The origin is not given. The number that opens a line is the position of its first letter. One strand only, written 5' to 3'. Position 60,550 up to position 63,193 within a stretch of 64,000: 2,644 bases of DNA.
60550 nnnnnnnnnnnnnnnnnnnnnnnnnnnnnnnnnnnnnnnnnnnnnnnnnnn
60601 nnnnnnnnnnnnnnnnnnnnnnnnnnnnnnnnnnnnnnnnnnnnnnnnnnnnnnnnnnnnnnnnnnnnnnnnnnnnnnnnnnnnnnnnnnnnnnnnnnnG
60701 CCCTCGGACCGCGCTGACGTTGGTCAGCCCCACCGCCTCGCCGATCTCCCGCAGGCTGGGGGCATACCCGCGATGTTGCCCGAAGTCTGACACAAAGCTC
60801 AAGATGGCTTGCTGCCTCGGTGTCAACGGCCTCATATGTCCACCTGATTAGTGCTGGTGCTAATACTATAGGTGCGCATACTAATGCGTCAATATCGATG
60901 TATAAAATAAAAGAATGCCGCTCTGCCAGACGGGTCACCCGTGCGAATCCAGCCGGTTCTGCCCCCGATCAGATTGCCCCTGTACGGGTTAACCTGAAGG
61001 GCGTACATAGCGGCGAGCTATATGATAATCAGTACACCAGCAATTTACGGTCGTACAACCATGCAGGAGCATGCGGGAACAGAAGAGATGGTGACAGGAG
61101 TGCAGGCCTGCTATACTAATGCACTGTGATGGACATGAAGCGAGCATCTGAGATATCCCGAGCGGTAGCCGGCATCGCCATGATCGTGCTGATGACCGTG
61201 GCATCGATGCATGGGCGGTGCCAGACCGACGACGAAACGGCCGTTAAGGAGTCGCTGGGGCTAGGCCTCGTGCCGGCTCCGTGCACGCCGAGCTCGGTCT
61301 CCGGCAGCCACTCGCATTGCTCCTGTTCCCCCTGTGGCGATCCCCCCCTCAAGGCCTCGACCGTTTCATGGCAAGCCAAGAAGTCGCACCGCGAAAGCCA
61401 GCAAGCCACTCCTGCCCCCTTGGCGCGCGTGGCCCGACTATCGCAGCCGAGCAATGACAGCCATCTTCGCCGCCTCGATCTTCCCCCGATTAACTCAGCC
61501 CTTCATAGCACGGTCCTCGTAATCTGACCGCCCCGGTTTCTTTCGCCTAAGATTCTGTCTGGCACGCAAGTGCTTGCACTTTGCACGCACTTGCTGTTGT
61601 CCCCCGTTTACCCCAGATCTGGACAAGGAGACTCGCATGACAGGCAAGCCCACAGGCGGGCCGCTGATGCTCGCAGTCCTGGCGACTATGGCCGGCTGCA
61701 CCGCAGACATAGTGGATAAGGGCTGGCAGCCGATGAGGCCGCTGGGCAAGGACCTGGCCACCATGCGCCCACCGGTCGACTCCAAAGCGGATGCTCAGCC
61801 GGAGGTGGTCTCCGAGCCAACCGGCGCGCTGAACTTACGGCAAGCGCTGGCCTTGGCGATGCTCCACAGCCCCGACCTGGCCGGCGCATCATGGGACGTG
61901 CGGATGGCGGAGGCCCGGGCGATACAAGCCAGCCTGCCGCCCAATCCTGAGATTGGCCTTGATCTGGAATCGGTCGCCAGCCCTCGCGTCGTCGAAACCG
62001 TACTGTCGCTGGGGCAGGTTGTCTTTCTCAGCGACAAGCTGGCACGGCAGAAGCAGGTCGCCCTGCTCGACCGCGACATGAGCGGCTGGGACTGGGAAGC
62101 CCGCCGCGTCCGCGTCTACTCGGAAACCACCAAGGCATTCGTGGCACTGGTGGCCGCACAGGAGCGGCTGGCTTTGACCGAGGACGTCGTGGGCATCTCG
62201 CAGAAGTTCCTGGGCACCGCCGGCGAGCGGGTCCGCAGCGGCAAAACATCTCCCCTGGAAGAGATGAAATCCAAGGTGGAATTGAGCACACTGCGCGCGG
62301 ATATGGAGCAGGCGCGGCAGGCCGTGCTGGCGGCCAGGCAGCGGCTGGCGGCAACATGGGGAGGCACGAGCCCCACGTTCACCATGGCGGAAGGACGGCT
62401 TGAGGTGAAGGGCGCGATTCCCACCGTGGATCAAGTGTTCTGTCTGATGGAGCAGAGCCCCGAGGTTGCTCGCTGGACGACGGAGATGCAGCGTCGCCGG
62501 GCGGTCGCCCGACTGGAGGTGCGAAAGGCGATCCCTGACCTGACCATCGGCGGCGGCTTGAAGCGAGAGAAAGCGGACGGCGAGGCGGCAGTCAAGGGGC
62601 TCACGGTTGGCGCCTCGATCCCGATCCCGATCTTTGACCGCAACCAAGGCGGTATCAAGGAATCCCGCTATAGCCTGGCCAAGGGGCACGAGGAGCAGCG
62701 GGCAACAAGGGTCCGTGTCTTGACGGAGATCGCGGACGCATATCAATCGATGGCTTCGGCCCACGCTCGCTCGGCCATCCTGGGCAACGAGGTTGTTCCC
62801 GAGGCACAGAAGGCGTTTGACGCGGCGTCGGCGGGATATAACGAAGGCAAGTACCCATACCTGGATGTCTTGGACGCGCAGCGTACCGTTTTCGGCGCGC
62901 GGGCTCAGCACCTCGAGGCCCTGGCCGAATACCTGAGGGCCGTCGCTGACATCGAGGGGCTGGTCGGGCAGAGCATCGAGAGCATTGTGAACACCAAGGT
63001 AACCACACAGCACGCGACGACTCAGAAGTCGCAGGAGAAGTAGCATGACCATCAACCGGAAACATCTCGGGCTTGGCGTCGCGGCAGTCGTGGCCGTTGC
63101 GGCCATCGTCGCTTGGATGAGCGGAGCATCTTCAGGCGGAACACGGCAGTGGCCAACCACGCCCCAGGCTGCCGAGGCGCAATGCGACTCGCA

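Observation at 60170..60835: LexA DNA-binding domain fused to a degenerate IS200/Y1-transposase-like domain as first gene of the operon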

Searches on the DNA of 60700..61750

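Call 49: search_rna_families(source=window, start=60700, end=61750, threshold=evalue, max_evalue=1)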
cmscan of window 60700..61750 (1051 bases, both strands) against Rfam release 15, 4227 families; matches with E-value up to 1: 0.
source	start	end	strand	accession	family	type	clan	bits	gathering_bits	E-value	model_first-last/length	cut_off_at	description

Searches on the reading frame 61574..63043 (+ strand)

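Call 11: search_protein_families(library=pfam, proteins=[window:61574-63043:+], max_evalue=0.00001)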
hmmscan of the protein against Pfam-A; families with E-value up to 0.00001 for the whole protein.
window:61574-63043:+ (489 aa): 1 family
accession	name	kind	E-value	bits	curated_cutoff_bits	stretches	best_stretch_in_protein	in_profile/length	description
PF02321.23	OEP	-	2.1e-37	129.2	22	2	292-465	9-187/187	Outer membrane efflux protein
